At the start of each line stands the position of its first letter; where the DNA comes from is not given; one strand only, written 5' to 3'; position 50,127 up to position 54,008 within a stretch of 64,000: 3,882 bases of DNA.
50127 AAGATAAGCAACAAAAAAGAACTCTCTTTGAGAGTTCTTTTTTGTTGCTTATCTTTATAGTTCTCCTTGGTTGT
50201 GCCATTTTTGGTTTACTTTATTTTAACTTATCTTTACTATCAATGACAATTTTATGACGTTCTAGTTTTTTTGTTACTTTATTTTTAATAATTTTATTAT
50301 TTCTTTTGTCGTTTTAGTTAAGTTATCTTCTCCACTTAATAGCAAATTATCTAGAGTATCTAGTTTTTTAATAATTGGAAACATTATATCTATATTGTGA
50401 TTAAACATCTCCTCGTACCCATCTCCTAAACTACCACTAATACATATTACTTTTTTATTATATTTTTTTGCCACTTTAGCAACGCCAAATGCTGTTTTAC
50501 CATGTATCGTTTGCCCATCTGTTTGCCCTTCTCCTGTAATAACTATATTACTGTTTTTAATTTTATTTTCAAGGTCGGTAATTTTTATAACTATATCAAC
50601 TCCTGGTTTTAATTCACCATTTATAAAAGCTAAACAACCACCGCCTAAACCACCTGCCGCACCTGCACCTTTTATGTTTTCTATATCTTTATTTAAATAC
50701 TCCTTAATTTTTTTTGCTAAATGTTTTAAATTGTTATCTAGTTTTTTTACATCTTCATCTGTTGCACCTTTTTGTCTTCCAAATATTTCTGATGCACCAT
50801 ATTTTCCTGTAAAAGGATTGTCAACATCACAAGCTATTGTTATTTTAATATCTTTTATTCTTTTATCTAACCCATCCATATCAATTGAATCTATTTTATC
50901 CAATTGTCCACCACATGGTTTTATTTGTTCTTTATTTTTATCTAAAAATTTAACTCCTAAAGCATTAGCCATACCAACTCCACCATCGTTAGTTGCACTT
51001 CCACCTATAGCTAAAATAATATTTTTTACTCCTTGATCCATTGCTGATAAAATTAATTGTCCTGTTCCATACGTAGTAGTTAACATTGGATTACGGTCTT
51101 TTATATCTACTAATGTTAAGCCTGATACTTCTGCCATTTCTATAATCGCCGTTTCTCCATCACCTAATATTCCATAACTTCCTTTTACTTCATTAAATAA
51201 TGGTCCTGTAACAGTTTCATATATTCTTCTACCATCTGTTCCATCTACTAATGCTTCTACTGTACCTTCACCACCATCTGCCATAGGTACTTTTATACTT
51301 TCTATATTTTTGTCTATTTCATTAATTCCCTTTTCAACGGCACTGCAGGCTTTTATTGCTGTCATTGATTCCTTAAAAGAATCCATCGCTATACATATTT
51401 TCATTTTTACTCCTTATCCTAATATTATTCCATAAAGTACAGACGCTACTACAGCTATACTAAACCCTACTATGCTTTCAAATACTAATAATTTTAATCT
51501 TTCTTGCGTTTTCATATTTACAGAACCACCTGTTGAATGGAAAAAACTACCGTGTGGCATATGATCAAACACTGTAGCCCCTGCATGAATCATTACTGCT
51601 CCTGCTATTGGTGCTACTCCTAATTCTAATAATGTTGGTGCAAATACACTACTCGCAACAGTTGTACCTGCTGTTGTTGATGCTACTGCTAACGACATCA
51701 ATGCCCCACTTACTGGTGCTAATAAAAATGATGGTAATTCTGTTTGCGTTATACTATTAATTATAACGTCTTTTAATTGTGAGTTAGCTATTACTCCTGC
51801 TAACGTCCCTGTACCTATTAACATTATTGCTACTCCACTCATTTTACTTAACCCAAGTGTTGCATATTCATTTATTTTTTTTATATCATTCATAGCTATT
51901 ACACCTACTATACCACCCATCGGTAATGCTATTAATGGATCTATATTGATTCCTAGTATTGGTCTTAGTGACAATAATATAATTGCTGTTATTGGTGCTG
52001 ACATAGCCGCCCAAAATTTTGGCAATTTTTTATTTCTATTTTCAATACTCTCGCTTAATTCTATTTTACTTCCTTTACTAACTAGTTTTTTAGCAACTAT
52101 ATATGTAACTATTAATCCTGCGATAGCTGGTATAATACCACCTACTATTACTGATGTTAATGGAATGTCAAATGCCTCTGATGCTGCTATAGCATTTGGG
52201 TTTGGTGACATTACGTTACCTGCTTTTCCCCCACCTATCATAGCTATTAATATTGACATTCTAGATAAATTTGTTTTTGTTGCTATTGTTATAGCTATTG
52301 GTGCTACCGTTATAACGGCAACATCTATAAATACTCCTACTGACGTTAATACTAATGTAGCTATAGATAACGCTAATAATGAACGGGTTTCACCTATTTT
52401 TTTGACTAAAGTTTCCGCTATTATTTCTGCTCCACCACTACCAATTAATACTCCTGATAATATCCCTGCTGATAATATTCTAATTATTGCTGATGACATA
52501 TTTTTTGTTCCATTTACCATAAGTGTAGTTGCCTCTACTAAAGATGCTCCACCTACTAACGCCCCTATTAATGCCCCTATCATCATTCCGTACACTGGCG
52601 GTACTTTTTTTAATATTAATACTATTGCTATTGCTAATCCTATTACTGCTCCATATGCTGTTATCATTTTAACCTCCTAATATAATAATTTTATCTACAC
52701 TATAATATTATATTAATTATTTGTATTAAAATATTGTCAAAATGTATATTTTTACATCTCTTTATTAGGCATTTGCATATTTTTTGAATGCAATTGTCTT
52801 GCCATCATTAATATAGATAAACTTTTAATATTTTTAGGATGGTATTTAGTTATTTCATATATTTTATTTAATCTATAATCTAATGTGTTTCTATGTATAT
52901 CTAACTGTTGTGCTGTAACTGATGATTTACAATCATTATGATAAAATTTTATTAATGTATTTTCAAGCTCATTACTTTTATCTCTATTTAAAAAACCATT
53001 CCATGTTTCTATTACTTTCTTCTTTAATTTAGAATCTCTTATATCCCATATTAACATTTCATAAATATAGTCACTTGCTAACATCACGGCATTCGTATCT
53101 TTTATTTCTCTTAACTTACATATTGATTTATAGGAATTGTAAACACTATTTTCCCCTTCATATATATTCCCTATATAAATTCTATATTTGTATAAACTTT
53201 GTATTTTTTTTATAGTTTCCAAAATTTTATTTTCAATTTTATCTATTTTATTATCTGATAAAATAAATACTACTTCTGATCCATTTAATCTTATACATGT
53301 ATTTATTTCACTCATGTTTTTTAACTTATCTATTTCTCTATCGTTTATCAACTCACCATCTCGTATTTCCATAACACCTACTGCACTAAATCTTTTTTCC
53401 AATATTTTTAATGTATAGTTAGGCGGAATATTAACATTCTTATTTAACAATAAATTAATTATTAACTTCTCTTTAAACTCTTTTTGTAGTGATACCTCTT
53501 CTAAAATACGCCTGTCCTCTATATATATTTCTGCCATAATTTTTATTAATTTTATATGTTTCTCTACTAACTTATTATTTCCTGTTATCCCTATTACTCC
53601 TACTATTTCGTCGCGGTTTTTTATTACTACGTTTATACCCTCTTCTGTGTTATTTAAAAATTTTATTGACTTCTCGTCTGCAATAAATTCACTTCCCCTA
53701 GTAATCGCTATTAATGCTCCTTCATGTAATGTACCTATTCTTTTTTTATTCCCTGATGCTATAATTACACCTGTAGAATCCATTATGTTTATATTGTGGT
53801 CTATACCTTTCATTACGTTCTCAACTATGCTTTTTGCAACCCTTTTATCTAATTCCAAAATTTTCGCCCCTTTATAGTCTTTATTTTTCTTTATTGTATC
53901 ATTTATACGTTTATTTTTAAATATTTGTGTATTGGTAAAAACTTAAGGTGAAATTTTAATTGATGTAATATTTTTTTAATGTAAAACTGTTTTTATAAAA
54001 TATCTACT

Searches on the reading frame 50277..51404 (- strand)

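Call 100: search_protein_families(library=pfam, proteins=[window:50277-51404:-], max_evalue=1e-8)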
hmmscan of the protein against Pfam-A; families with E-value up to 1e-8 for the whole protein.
window:50277-51404:- (376 aa): 1 family
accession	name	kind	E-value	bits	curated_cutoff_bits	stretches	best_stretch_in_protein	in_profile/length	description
PF02595.20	Gly_kinase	-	1.9e-146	488.2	23.3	1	3-373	1-371/372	Glycerate kinase family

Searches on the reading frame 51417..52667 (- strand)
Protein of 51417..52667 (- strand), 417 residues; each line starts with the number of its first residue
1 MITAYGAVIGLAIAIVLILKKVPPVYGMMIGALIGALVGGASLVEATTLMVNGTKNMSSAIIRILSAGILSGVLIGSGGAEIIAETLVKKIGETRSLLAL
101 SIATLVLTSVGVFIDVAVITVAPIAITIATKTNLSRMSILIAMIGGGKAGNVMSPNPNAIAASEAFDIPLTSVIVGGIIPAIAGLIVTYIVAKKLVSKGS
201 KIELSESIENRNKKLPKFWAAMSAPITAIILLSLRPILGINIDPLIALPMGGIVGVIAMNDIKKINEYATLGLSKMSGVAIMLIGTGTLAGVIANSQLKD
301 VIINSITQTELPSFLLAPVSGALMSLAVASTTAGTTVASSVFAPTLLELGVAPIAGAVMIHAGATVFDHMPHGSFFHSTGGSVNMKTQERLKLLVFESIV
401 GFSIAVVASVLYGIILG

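Call 100: search_protein_families(library=pfam, proteins=[window:51417-52667:-], max_evalue=1e-8)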
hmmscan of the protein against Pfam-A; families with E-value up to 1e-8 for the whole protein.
window:51417-52667:- (417 aa): 3 families
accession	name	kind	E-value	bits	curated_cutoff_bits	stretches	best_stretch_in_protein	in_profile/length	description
PF02447.22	GntP_permease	-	2.7e-26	92.7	22.5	1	7-240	6-246/440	GntP family permease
PF13726.12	Na_H_antiport_2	-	1.5e-11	44.7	29.8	1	220-308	2-85/87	Na+-H+ antiporter family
PF03600.22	CitMHS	-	9.1e-11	41.9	31.9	1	15-344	2-319/336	Citrate transporter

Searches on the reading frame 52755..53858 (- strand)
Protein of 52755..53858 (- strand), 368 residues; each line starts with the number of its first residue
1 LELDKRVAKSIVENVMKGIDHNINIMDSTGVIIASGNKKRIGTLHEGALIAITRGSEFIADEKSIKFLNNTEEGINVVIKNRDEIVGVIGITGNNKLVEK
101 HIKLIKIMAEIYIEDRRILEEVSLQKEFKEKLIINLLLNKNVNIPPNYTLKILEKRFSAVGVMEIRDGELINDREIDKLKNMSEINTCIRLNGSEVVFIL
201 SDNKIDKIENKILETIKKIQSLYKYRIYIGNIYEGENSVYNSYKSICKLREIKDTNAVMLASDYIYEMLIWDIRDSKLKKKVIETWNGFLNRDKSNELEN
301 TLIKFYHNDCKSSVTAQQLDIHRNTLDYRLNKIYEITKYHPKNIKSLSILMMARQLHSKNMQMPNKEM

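Call 100: search_protein_families(library=pfam, proteins=[window:52755-53858:-], max_evalue=1e-8)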
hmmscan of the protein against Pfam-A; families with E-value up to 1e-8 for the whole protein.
window:52755-53858:- (368 aa): 2 families
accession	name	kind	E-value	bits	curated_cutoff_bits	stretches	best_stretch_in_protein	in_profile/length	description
PF05651.19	Diacid_rec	-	2.2e-38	131.4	23.6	1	3-135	1-133/134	Putative sugar diacid recognition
PF13556.12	HTH_30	-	1.1e-12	47.9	27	1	300-353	3-56/59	PucR C-terminal helix-turn-helix domain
